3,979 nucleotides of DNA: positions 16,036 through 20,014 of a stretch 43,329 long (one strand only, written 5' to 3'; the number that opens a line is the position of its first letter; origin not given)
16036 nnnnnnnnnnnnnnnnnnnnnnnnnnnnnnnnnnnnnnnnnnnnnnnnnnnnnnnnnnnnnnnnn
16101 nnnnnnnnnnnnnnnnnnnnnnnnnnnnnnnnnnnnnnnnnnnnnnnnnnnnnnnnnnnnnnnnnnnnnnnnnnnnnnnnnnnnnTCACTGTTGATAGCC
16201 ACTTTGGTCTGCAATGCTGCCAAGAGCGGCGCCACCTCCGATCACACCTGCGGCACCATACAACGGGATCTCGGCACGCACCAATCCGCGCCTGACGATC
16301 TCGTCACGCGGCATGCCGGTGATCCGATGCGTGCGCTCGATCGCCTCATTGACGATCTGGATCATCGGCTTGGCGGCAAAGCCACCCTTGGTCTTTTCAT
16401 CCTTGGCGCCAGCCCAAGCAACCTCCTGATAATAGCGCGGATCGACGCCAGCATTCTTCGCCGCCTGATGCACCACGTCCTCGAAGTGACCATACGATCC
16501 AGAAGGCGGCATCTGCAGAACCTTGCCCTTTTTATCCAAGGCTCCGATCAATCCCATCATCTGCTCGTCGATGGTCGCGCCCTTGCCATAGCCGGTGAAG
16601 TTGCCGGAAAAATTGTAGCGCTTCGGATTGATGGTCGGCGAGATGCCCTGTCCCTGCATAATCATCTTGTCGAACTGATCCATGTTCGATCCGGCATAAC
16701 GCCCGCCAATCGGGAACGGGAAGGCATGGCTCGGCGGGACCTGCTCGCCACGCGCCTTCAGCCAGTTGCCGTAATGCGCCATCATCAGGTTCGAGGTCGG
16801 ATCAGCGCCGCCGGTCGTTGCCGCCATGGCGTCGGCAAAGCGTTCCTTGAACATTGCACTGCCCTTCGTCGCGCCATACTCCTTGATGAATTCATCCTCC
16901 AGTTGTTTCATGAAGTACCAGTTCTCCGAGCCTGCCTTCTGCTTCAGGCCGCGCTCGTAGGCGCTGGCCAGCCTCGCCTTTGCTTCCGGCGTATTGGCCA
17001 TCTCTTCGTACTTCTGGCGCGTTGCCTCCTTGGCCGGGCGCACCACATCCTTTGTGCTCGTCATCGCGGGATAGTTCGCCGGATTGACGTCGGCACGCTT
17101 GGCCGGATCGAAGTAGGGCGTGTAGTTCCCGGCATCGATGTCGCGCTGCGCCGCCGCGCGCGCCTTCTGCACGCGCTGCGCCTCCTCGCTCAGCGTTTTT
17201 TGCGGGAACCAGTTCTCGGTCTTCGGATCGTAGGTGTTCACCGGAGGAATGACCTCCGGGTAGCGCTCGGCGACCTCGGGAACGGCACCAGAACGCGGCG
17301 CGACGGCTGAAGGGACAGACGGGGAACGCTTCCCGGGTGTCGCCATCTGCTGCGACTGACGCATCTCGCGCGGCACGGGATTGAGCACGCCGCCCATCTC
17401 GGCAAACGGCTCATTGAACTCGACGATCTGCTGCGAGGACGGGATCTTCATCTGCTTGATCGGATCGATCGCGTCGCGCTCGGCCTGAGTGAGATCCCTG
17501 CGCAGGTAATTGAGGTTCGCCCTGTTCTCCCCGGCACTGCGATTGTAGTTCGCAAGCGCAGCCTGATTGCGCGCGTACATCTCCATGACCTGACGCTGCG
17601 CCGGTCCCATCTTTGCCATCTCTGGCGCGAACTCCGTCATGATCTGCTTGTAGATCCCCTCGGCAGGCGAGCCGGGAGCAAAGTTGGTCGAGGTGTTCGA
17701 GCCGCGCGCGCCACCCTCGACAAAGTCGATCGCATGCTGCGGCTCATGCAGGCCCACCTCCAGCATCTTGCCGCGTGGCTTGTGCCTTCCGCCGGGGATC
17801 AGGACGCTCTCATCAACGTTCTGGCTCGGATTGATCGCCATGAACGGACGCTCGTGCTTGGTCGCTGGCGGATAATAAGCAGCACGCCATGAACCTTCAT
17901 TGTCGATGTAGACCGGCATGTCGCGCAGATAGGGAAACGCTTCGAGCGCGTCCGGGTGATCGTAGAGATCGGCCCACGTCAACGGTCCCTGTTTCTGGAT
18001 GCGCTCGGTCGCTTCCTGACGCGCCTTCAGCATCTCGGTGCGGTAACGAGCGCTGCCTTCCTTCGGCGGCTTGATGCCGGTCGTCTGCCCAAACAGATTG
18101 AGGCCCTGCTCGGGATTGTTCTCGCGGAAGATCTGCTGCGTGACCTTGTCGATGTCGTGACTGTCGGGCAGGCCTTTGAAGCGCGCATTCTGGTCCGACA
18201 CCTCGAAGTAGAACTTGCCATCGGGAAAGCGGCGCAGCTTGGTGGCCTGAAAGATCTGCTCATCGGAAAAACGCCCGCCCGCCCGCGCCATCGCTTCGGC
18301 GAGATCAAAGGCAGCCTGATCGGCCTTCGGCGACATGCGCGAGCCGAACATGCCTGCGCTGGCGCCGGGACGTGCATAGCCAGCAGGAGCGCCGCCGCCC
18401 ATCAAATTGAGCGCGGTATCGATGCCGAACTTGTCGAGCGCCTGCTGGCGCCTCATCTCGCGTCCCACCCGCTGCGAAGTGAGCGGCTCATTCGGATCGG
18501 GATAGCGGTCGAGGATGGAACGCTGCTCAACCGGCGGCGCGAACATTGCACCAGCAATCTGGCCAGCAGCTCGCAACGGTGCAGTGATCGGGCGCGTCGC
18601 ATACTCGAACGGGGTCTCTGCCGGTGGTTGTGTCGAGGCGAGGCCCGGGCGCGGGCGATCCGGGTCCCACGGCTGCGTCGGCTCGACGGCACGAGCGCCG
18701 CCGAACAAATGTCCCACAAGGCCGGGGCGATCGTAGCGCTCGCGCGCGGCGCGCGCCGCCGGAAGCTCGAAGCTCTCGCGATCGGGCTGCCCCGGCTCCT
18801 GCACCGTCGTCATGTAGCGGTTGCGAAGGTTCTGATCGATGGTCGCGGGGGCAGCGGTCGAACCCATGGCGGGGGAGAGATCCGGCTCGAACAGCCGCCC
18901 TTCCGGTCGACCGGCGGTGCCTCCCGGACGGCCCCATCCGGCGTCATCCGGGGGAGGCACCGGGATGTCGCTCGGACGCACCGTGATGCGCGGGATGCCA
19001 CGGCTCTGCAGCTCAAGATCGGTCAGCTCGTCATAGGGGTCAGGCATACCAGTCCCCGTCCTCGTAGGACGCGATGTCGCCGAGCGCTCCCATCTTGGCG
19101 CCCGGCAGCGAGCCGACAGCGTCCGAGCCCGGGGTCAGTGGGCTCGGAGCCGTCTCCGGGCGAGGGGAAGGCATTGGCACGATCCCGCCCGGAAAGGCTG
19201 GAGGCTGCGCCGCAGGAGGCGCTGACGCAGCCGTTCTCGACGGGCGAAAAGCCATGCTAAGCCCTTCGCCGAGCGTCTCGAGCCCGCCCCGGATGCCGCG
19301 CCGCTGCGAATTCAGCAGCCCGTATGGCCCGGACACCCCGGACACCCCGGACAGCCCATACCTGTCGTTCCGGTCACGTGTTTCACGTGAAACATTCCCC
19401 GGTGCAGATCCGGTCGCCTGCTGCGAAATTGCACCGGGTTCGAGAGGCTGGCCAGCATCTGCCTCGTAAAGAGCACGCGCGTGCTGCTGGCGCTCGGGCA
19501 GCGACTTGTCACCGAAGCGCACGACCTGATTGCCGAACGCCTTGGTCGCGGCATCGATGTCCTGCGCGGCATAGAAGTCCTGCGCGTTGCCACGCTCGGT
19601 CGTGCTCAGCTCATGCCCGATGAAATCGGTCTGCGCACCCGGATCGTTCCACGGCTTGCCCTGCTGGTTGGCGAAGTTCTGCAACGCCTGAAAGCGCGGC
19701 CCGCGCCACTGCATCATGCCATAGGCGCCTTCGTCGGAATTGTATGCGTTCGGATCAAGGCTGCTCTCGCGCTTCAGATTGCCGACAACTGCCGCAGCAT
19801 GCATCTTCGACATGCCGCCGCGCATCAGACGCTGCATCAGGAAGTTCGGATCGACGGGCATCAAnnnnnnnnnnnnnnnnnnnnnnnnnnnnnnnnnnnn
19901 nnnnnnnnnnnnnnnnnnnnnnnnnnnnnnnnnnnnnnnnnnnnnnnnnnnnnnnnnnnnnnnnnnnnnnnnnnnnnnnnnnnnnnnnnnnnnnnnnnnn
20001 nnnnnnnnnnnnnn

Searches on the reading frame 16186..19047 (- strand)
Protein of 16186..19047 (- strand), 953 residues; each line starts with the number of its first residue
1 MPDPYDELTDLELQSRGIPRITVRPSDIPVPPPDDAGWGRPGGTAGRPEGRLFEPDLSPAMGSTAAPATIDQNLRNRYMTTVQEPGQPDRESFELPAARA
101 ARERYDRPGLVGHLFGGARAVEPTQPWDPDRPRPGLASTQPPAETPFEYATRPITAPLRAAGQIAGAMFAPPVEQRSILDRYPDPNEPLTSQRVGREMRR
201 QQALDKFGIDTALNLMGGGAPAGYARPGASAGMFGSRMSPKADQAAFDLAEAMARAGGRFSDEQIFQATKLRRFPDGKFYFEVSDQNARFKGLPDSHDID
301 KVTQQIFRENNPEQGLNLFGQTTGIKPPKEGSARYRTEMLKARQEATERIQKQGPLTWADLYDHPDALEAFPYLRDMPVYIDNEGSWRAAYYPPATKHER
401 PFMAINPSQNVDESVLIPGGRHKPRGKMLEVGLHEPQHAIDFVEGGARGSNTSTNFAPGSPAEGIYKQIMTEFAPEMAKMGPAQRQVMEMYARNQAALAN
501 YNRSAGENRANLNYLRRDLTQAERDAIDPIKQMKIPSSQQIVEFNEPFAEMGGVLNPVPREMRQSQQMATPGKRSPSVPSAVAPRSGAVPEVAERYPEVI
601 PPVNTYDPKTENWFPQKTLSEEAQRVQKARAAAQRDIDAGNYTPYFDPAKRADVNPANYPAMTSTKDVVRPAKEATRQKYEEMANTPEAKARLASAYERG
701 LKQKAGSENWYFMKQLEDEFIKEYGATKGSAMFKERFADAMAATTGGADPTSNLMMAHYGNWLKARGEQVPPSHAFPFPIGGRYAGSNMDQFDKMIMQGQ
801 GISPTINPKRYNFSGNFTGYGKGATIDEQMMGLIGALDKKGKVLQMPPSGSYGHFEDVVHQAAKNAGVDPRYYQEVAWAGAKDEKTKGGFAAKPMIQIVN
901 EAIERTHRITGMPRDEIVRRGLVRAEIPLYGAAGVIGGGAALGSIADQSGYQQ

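Call 31: search_protein_families(library=phrogs, proteins=[window:16186-19047:-], max_evalue=0.001)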
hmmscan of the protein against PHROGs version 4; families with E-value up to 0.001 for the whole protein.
window:16186-19047:- (953 aa): 0 families

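Call 78: search_protein_families(library=pfam, proteins=[window:16186-19047:-], max_evalue=0.01)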
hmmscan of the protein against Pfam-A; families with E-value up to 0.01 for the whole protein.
window:16186-19047:- (953 aa): 1 family
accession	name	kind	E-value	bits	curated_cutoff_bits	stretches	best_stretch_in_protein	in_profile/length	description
PF18838.6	LPD23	-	0.00051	20.2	27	1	233-291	2-58/58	Large polyvalent protein associated domain 23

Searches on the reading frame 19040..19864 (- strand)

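Call 78: search_protein_families(library=pfam, proteins=[window:19040-19864:-], max_evalue=0.01)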
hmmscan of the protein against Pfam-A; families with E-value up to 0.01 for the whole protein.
window:19040-19864:- (274 aa): 1 family
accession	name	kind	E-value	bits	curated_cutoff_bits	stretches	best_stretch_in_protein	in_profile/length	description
PF18013.6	Phage_lysozyme2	-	2.3e-28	99.6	28.2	1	10-134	7-138/140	Phage tail lysozyme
